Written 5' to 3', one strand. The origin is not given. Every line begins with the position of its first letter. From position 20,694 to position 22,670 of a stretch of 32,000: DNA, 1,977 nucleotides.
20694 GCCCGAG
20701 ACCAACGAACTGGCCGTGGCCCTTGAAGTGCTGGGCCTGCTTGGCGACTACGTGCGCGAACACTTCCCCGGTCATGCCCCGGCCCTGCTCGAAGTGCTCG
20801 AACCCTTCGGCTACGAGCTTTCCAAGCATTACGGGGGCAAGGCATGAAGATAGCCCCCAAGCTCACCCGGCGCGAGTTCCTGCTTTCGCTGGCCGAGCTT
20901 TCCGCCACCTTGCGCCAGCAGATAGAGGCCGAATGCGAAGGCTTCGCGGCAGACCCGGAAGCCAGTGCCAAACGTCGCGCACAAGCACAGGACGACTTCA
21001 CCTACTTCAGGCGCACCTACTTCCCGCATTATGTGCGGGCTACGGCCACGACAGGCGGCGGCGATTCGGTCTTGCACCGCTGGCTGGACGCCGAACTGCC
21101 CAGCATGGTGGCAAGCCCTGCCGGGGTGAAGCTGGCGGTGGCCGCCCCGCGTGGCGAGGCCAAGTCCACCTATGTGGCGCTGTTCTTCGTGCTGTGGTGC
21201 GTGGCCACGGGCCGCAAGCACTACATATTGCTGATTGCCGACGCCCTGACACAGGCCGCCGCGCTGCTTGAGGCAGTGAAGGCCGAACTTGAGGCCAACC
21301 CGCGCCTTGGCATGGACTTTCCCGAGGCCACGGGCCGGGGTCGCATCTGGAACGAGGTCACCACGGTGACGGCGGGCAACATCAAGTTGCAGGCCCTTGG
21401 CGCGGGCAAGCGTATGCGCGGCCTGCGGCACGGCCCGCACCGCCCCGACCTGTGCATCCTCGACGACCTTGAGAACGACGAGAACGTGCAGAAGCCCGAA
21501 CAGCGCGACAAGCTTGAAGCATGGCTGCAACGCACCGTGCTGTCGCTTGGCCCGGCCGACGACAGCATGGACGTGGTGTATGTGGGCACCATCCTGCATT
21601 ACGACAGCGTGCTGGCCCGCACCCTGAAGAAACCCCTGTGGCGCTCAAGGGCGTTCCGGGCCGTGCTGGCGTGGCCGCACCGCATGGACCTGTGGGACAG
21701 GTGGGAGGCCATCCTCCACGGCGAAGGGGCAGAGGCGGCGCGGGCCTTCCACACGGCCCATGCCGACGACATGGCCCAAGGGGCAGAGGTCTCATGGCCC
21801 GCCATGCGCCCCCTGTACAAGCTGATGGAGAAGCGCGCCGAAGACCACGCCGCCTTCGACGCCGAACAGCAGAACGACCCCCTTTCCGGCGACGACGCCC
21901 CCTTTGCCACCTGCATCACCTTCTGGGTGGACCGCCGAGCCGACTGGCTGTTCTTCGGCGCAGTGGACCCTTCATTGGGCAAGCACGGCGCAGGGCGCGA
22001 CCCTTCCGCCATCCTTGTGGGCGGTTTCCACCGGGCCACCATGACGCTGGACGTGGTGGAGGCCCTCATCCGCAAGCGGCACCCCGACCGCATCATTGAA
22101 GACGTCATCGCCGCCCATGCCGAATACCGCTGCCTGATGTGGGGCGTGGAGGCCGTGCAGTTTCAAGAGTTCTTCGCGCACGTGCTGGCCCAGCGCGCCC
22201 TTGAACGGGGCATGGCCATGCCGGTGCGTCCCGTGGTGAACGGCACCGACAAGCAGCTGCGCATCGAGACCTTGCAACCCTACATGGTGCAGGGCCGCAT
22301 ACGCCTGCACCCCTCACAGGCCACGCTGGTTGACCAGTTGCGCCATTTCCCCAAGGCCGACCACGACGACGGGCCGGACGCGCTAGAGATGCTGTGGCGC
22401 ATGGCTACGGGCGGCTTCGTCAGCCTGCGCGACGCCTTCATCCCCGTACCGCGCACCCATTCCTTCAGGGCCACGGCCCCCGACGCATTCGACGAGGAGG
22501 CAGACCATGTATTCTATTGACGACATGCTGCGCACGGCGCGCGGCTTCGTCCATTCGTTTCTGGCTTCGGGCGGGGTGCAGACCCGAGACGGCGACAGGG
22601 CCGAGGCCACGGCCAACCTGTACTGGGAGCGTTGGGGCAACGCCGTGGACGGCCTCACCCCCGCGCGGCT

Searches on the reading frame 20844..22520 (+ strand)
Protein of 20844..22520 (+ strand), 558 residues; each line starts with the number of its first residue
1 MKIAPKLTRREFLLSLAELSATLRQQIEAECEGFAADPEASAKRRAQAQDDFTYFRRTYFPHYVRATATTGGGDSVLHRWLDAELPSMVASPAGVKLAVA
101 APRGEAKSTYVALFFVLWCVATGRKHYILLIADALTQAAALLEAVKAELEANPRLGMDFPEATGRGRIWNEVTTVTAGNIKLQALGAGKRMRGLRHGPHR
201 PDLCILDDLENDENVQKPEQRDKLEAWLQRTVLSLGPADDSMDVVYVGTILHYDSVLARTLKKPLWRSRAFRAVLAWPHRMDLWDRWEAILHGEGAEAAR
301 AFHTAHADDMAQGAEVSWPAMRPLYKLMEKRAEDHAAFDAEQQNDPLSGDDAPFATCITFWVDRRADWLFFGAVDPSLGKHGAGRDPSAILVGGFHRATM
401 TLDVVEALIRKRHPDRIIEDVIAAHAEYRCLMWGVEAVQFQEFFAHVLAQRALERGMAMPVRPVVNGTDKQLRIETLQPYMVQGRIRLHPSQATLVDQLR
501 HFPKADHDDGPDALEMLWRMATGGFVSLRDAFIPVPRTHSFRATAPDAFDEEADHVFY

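Call 14: find_related_loci(query=window:20844-22520:+, collection=genome_contigs, flank=10000)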
Query window:20844-22520:+ (558 aa) in genome_contigs; peptide patterns used: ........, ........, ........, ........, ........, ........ (x = any residue, [..] = any of these).
289 stretches matched a pattern; 234 encode a relative of the query (tblastn E <= 1e-3); the best 80 are kept; 80 distinct loci.
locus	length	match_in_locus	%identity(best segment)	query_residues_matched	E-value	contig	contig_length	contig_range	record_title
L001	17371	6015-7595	74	6-537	0e+0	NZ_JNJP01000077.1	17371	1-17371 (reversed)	Bilophila wadsworthia ATCC 49260 T370DRAFT_scaffold00075.75_C, whole genome shotgun sequence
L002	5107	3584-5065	74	35-536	0e+0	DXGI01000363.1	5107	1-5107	MAG TPA_asm: Candidatus Bilophila faecipullorum isolate ChiSxjej5B17-1746 ChiSxjej5B17M5__C312024_L5107_SAMN08009923, wh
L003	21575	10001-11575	68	6-537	0e+0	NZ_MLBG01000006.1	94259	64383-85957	Desulfovibrio sp. DV contig00006, whole genome shotgun sequence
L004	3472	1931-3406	72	40-536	0e+0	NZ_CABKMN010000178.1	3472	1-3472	Uncultured Bilophila sp. isolate MGYG-HGUT-01277, whole genome shotgun sequence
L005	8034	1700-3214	71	29-536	0e+0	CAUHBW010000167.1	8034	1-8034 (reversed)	MAG TPA_asm: uncultured Bilophila sp. isolate SRR16244395_bin.14_MetaWRAP_v1.3_MAG genome assembly, contig: ERZ18732474.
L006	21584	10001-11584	67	1-535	0e+0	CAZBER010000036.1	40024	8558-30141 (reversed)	MAG TPA_asm: uncultured Desulfovibrionaceae bacterium isolate SRP239243_co2_311 genome assembly, contig: NODE_1338_lengt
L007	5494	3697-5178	71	35-536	0e+0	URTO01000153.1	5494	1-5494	uncultured Desulfovibrio sp. isolate UMGS1330 genome assembly, contig: NODE_2973_length_5494_cov_11.411852, whole genome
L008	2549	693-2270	67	1-537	0e+0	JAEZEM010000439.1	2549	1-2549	MAG: Proteobacteria bacterium isolate OH_CBrB_343 k127_1903166, whole genome shotgun sequence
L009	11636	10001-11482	70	43-541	0e+0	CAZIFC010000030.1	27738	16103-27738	MAG TPA_asm: uncultured Lawsonia sp. isolate SRP335695_co1_37 genome assembly, contig: NODE_730_length_27738_cov_78.3390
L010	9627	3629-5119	72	38-536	0e+0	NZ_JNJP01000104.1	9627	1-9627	Bilophila wadsworthia ATCC 49260 T370DRAFT_scaffold00102.102_C, whole genome shotgun sequence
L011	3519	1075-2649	68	6-537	0e+0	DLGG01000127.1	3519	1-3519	MAG TPA_asm: Solidesulfovibrio magneticus isolate UBA7700 UBA7700_contig_647, whole genome shotgun sequence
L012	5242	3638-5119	73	35-536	0e+0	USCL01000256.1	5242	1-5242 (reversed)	uncultured Desulfovibrio sp. isolate UMGS1582 genome assembly, contig: NODE_4945_length_5242_cov_3.588587, whole genome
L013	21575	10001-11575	67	6-537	0e+0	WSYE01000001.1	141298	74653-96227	MAG: Desulfovibrionaceae bacterium isolate X3_MetaBAT.36 scaffold_160, whole genome shotgun sequence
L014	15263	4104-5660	64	6-528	0e+0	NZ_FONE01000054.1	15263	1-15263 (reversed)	Nitrosomonas sp. Nm166, whole genome shotgun sequence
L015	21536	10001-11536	65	6-522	0e+0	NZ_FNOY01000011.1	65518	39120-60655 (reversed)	Nitrosomonas halophila strain Nm1, whole genome shotgun sequence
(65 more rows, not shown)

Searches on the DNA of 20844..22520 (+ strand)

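Call 43: search_dna_similar(query=L057:15000-15500:+, collection=ecoli_genomes, mode=distant, max_rows=10)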
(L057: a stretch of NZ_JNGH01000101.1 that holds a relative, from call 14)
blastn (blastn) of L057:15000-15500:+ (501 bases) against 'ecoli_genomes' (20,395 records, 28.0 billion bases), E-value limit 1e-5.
Records with a match: 1; places in all: 1; records where one place covers at least 80% of the query: 1.
Genomes with a match: 1 of 5426; with a place that covers at least 80% of the query: 1. Places per genome that has any: lowest 1, median 1, highest 1. On chromosomes: 1 places; on plasmids: 0.
Best place of each record, by identity: 80-90% 1.
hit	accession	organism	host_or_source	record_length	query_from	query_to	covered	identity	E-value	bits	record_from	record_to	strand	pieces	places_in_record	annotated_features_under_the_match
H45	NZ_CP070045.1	Escherichia coli strain FDAARGOS_1303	Homo sapiens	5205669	1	501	87%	80.9%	3e-79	409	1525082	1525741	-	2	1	phage protease | hypothetical protein | phage virion morphogenesis protein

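Call 46: get_annotated_region(hit=H45, flank=12000)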
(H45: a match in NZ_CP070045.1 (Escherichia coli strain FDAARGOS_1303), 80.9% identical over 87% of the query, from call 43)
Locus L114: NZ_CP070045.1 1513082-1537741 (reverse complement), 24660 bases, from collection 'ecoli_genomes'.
description: Escherichia coli strain FDAARGOS_1303 chromosome, complete genome
organism: Escherichia coli strain FDAARGOS_1303 (NCBI taxid 562)
replicon: chromosome; assembly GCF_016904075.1
host: Homo sapiens; source: missing; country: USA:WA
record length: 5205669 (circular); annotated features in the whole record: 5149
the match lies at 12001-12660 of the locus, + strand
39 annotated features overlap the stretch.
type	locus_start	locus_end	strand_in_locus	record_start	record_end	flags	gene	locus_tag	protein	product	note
CDS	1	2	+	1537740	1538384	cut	-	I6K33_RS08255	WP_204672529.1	DUF3164 family protein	-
CDS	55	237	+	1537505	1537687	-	-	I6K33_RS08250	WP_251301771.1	ANR family transcriptional regulator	-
CDS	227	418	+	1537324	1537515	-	-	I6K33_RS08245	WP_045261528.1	hypothetical protein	-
CDS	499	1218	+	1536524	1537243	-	-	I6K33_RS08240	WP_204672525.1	DUF2786 domain-containing protein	-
CDS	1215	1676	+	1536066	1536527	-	-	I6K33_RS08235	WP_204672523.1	hypothetical protein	-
CDS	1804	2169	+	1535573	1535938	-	-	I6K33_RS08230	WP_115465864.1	DUF4406 domain-containing protein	-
CDS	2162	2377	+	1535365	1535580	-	-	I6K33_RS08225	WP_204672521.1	hypothetical protein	-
CDS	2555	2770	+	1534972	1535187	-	-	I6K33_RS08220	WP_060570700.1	hypothetical protein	-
CDS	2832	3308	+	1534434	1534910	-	-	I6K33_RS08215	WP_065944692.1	gp16 family protein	-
CDS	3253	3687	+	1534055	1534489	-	-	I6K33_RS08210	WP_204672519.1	Mor transcription activator family protein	-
CDS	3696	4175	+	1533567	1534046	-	-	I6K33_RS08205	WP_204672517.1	hypothetical protein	-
CDS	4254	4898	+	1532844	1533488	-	-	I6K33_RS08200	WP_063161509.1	glycoside hydrolase family 19 protein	-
CDS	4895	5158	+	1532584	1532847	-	-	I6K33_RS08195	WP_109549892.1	DUF2644 domain-containing protein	-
CDS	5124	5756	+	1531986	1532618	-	-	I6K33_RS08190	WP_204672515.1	hypothetical protein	-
CDS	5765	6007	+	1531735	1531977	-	-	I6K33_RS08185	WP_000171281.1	hypothetical protein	-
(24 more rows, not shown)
